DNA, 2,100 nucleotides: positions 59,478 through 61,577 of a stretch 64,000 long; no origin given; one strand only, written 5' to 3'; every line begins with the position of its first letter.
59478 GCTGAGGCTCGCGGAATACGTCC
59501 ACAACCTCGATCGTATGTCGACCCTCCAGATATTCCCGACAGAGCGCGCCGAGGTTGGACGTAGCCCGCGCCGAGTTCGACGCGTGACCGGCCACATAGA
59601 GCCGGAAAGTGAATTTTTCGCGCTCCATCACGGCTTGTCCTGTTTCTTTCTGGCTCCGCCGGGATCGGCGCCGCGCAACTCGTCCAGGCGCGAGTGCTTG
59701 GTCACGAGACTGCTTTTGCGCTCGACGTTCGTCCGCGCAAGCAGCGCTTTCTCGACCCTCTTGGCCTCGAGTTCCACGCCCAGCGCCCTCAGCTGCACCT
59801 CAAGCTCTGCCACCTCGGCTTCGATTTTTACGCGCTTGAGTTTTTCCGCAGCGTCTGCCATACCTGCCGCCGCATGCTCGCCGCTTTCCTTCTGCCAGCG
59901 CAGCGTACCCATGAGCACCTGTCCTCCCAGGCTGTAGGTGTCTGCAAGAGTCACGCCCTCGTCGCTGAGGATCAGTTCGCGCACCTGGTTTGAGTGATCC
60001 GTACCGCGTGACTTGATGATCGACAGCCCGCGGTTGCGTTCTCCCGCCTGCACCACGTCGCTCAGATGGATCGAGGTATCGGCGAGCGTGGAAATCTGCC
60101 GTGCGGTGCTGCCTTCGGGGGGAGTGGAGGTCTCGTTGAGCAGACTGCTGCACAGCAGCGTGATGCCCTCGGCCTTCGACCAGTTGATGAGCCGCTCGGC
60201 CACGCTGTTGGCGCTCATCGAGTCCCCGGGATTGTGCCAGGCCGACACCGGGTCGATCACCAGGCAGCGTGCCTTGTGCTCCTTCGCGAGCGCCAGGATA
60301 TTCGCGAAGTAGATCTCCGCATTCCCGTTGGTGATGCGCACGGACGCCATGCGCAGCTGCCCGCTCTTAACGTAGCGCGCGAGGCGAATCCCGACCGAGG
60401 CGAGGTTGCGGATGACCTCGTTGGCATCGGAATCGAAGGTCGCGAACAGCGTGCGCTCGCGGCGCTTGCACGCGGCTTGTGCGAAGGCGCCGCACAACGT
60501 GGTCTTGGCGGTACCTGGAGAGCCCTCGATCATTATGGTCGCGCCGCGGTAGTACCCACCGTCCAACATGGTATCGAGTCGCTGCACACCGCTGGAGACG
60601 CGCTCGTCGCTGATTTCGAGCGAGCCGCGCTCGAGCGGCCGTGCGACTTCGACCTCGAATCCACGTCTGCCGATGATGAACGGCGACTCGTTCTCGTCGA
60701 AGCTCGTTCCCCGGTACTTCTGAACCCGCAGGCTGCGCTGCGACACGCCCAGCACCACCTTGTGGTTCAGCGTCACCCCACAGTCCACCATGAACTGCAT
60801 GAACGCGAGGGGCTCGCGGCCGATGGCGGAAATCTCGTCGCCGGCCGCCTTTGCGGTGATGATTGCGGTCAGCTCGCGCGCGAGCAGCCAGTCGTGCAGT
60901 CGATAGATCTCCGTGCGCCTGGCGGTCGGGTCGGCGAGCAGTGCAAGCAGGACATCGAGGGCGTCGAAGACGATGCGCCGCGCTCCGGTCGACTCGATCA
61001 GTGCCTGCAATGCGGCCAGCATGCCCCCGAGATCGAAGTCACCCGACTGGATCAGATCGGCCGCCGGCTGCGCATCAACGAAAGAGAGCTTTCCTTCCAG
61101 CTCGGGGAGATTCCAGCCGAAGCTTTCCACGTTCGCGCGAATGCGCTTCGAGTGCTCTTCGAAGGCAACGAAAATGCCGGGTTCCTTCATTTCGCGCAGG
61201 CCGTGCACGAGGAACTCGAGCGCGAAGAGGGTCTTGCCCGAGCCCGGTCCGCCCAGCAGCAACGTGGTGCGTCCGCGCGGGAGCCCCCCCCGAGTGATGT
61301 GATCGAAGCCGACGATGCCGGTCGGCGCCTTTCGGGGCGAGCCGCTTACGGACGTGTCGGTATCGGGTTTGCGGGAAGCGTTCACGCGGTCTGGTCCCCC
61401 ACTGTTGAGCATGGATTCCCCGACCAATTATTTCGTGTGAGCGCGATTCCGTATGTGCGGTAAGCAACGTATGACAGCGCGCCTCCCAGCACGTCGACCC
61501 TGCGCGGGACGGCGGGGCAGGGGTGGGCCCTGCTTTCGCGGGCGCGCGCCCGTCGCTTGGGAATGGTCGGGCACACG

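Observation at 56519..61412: KaiC-KaiB wired directly to a c-di-GMP phosphodiesterase (no kaiA in the window): candidate undescribed timer or switch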

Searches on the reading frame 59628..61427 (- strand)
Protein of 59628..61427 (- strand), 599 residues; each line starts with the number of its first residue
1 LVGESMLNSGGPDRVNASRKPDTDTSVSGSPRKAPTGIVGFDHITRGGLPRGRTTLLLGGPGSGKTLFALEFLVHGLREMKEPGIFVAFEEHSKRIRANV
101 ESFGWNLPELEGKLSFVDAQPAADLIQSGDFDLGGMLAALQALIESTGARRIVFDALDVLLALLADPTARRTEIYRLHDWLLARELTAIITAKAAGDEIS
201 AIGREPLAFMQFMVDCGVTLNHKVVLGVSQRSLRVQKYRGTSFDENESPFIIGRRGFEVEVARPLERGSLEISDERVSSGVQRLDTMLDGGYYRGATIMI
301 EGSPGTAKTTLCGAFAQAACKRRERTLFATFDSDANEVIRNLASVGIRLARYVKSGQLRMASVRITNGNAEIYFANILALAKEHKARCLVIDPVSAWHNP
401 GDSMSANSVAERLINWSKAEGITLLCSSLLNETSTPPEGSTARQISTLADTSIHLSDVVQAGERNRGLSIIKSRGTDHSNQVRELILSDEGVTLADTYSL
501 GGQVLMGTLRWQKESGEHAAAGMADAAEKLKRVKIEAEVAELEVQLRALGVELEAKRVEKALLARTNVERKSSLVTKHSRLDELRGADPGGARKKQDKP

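Call 4: search_protein_families(library=pfam, proteins=[window:59628-61427:-], max_evalue=0.01)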
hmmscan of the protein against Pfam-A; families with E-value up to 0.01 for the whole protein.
window:59628-61427:- (599 aa): 17 families
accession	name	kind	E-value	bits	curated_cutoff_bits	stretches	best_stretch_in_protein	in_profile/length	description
PF06745.19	ATPase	-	9.4e-88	293.9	26.6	2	35-259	2-226/231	KaiC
PF13481.12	AAA_25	-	1.3e-16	61.2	27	2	44-171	25-164/195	AAA domain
PF03796.21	DnaB_C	-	4.6e-08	33.2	27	1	277-365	2-92/255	DnaB-like helicase C terminal domain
PF13191.12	AAA_16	-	2.9e-05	25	32.6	0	295-334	24-63/167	AAA ATPase domain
PF13245.12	AAA_19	-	3.5e-05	24.4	25.1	0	53-92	12-52/134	AAA domain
PF07088.17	GvpD_P-loop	-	7.5e-05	23.1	24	0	52-74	10-32/189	GvpD gas vesicle protein, P-loop domain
PF13401.12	AAA_22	-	0.00013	22.7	27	0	298-392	8-91/130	AAA domain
PF01695.23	IstB_IS21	-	0.00014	21.8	24.1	0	297-333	94-130/238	IstB-like ATP binding protein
PF00154.27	RecA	-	0.00019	21.4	27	0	35-76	34-76/262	recA bacterial DNA recombination protein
PF24883.2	NPHP3_N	-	0.00025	21.7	24.8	0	297-336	24-63/164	Nephrocystin 3, N-terminal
PF00004.35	AAA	-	0.00027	21.8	21.2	0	299-410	2-85/131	ATPase family associated with various cellular activities (AAA)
PF07728.20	AAA_5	-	0.00084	19.8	22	0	298-339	2-43/139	AAA domain (dynein-related subfamily)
PF13479.12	AAA_24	-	0.0013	19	27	0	54-99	4-40/195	AAA domain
PF14417.12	MEDS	-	0.0018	18.6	29.8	0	314-365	19-70/161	MEDS: MEthanogen/methylotroph, DcmR Sensory domain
PF20720.3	nSTAND3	-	0.003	17.7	27.2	0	53-83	18-48/155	Novel STAND NTPase 3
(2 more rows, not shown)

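Call 6: search_protein_families(library=ncbifam, proteins=[window:59628-61427:-], max_evalue=0.001)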
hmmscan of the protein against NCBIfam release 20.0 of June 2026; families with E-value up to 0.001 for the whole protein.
window:59628-61427:- (599 aa): 17 families
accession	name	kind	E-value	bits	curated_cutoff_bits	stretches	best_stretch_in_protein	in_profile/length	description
NF006799.0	PRK09302.1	equivalog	1.5e-134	449.4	408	1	32-528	11-506/515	circadian clock protein KaiC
TIGR02655.1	circ_KaiC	equivalog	1e-69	235.5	546.25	1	33-505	2-472/484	circadian clock protein KaiC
TIGR03880.1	KaiC_arch_3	hypoth_equivalog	3.3e-44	151.1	249.45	2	37-256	1-214/224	KaiC domain-containing protein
TIGR03877.1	thermo_KaiC_1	hypoth_equivalog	2.3e-42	145.1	307.25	2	33-261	3-234/238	KaiC domain-containing protein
TIGR03881.1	KaiC_arch_4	hypoth_equivalog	1.5e-38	132.8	247.8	2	33-245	2-213/231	KaiC domain-containing protein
NF052589.1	ArlH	equivalog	3.1e-15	56.5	215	2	282-475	7-202/229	archaellum protein ArlH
NF004723.0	PRK06067.1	subfamily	3.6e-14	52.9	194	1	275-394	14-138/243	flagellar accessory protein FlaH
TIGR00416.1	sms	equivalog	3.5e-12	45.8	403.05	1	274-410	73-195/454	DNA repair protein RadA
NF004629.0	PRK05973.1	equivalog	2.6e-08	33.2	156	0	51-117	63-128/237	DNA helicase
TIGR03878.1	thermo_KaiC_2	hypoth_equivalog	3.7e-08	33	232.2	0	46-230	30-212/259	KaiC domain-containing protein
NF006861.0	PRK09361.1-1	equivalog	4.4e-08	32.9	278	0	274-319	2-47/235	DNA repair and recombination protein RadB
TIGR02237.1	recomb_radB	equivalog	1.9e-06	27.9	172.4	0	284-397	1-109/210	DNA repair and recombination protein RadB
TIGR00665.1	DnaB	equivalog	9.4e-06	24.7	385.25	0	277-328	178-229/435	replicative DNA helicase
TIGR02012.1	tigrfam_recA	equivalog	3.4e-05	23.3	325.3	0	35-78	37-81/321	recombinase RecA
NF038214.1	IS21_help_AAA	equivalog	8.7e-05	22.3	200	0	294-332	89-127/232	IS21-like element helper ATPase IstB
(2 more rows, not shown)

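Call 17: find_related_loci(query=window:59628-61412:-, collection=genome_contigs, flank=6000)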
Query window:59628-61412:- (594 aa) in genome_contigs; peptide patterns used: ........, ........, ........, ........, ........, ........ (x = any residue, [..] = any of these).
394 stretches matched a pattern; 361 encode a relative of the query (tblastn E <= 1e-3); the best 80 are kept; 80 distinct loci.
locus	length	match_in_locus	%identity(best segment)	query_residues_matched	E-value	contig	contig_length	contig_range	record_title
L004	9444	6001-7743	72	5-583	0e+0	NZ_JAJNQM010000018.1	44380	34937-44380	Ectothiorhodospira lacustris strain B14B assembly_contig_18, whole genome shotgun sequence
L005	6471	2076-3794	72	25-594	0e+0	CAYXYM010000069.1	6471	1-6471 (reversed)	MAG TPA_asm: uncultured Gammaproteobacteria bacterium isolate binchicken_co31_439 genome assembly, contig: k141_2363803,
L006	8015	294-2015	71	14-591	0e+0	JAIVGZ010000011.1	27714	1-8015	MAG: Natronospirales bacterium isolate MAG22 MTG22_801, whole genome shotgun sequence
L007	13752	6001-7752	66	7-590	0e+0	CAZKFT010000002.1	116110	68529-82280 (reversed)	MAG TPA_asm: uncultured Gammaproteobacteria bacterium isolate SRP319275_co1_225 genome assembly, contig: NODE_65_length_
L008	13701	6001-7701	68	28-593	0e+0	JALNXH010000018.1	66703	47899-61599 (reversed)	MAG: Rhodocyclaceae bacterium isolate SO_2016_LW3 bin 42 scaffold00610_LW162_2016, whole genome shotgun sequence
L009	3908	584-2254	69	28-581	0e+0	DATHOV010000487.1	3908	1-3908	MAG TPA_asm: Lysobacteraceae bacterium isolate SMAG_U12693 k141_1995723, whole genome shotgun sequence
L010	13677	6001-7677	68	26-583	0e+0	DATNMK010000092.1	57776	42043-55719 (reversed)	MAG TPA_asm: Burkholderiales bacterium isolate SMAG_U11477 k141_88879, whole genome shotgun sequence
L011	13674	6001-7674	69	25-581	0e+0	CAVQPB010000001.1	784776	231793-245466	MAG: uncultured proteobacterium isolate MFD04651.bin.1.182 genome assembly, contig: contig_10420, whole genome shotgun s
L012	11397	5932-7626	67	25-585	0e+0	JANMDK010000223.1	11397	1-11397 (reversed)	MAG: Pseudomonadota bacterium isolate OTE_75_metabat_17 OTE_75_k141_2731131, whole genome shotgun sequence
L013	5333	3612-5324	67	25-594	0e+0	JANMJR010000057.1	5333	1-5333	MAG: Pseudomonadota bacterium isolate OTE_64_metabat_352 OTE_64_k141_4906948, whole genome shotgun sequence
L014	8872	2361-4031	68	28-583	0e+0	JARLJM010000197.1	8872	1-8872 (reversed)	MAG: Parasulfuritortus sp. isolate MAG_CA184 MetaCoAG_Bin_184_sub_Anoxic_k141_2038439, whole genome shotgun sequence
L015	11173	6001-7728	65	18-594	0e+0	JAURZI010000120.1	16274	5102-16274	MAG: Methylovulum sp. isolate E6_concoct.bin.140_sub E6_k141_343427, whole genome shotgun sequence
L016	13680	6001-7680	68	25-583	0e+0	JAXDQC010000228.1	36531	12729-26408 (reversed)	MAG: Betaproteobacteria bacterium isolate BP_726 scaffold_1260286, whole genome shotgun sequence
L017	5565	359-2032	68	28-583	0e+0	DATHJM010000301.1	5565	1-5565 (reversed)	MAG TPA_asm: Burkholderiales bacterium isolate SMAG_U12552 k141_212821, whole genome shotgun sequence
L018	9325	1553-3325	64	9-590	0e+0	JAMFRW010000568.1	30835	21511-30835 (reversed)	MAG: Rhodoferax sp. isolate NGEE_A_bin40 k127_1832875, whole genome shotgun sequence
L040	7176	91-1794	66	25-593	0e+0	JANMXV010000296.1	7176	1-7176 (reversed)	MAG: Betaproteobacteria bacterium isolate OTE_88_concoct_214 OTE_88_k141_3992729, whole genome shotgun sequence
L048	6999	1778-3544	64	8-594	0e+0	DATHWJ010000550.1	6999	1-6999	MAG TPA_asm: Ideonella sp. isolate SMAG_U16156 k141_488883, whole genome shotgun sequence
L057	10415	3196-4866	65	28-583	0e+0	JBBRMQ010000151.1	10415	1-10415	MAG: Thermoanaerobaculia bacterium isolate La1_metabat2.060 LA1C_B2.060_k141_2422531L_10415_cov_12.0000, whole genome sh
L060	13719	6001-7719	66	21-591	0e+0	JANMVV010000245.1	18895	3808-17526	MAG: Vicinamibacteria bacterium isolate OTE_88_metabat_461 OTE_88_k141_2526944, whole genome shotgun sequence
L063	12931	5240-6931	65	28-590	0e+0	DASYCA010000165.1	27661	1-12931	MAG TPA_asm: Burkholderiaceae bacterium isolate SMAG_U4921 k141_47387, whole genome shotgun sequence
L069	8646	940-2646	64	10-583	0e+0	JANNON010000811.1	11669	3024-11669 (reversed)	MAG: Blastocatellia bacterium isolate SOY_34_metabat_33 SOY_34_k141_371701, whole genome shotgun sequence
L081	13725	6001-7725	63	11-583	0e+0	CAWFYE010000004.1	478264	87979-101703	MAG: uncultured Verrucomicrobiae bacterium isolate MFD05442.bin.1.417 genome assembly, contig: contig_29036, whole genom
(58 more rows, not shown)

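Call 28: search_solved_structures(query=window:59628-61412:-, max_evalue=1e-20, show_alignments=1)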
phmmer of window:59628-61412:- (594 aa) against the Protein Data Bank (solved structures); distinct sequences matched with E-value up to 1e-20: 43.
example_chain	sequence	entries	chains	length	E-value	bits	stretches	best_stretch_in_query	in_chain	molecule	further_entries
8dba_A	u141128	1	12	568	1.8e-100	340.4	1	28-564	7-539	Circadian clock protein KaiC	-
8fwi_A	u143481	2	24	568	1.2e-99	337.7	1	28-564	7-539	Circadian clock protein KaiC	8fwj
8db3_A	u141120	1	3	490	1.1e-98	334.5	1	28-510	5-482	Circadian clock protein KaiC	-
8zn5_B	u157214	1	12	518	4.9e-80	272.9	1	27-503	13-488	KaiC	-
8jon_A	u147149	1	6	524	3.5e-68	233.8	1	25-502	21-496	Circadian clock oscillator protein KaiC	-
8zn6_F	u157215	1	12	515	2e-67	231.3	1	22-502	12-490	KaiC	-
8zn7_D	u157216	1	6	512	4.5e-67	230.1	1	22-502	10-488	KaiC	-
4o0m_A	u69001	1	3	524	7.9e-67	229.3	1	22-503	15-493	Circadian clock protein kinase KaiC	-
7dy1_A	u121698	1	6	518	8e-67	229.3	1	22-503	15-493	Circadian clock protein kinase KaiC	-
5jwq_A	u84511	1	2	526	2.5e-66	227.6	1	22-503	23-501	Circadian clock protein kinase KaiC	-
1u9i_A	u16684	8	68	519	6e-64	219.8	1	26-502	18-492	KaiC | Circadian clock protein kinase kaiC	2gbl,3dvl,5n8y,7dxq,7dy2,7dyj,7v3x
1tf7_A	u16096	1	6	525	6.2e-64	219.7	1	26-502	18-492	KaiC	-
7wdc_A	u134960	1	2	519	6.8e-64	219.6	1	26-502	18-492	Circadian clock protein kinase KaiC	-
4ijm_A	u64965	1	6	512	1.5e-63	218.5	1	28-502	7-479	Circadian clock protein kinase KaiC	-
4dug_A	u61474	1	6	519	1.5e-63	218.4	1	26-502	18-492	Circadian clock protein kinase kaiC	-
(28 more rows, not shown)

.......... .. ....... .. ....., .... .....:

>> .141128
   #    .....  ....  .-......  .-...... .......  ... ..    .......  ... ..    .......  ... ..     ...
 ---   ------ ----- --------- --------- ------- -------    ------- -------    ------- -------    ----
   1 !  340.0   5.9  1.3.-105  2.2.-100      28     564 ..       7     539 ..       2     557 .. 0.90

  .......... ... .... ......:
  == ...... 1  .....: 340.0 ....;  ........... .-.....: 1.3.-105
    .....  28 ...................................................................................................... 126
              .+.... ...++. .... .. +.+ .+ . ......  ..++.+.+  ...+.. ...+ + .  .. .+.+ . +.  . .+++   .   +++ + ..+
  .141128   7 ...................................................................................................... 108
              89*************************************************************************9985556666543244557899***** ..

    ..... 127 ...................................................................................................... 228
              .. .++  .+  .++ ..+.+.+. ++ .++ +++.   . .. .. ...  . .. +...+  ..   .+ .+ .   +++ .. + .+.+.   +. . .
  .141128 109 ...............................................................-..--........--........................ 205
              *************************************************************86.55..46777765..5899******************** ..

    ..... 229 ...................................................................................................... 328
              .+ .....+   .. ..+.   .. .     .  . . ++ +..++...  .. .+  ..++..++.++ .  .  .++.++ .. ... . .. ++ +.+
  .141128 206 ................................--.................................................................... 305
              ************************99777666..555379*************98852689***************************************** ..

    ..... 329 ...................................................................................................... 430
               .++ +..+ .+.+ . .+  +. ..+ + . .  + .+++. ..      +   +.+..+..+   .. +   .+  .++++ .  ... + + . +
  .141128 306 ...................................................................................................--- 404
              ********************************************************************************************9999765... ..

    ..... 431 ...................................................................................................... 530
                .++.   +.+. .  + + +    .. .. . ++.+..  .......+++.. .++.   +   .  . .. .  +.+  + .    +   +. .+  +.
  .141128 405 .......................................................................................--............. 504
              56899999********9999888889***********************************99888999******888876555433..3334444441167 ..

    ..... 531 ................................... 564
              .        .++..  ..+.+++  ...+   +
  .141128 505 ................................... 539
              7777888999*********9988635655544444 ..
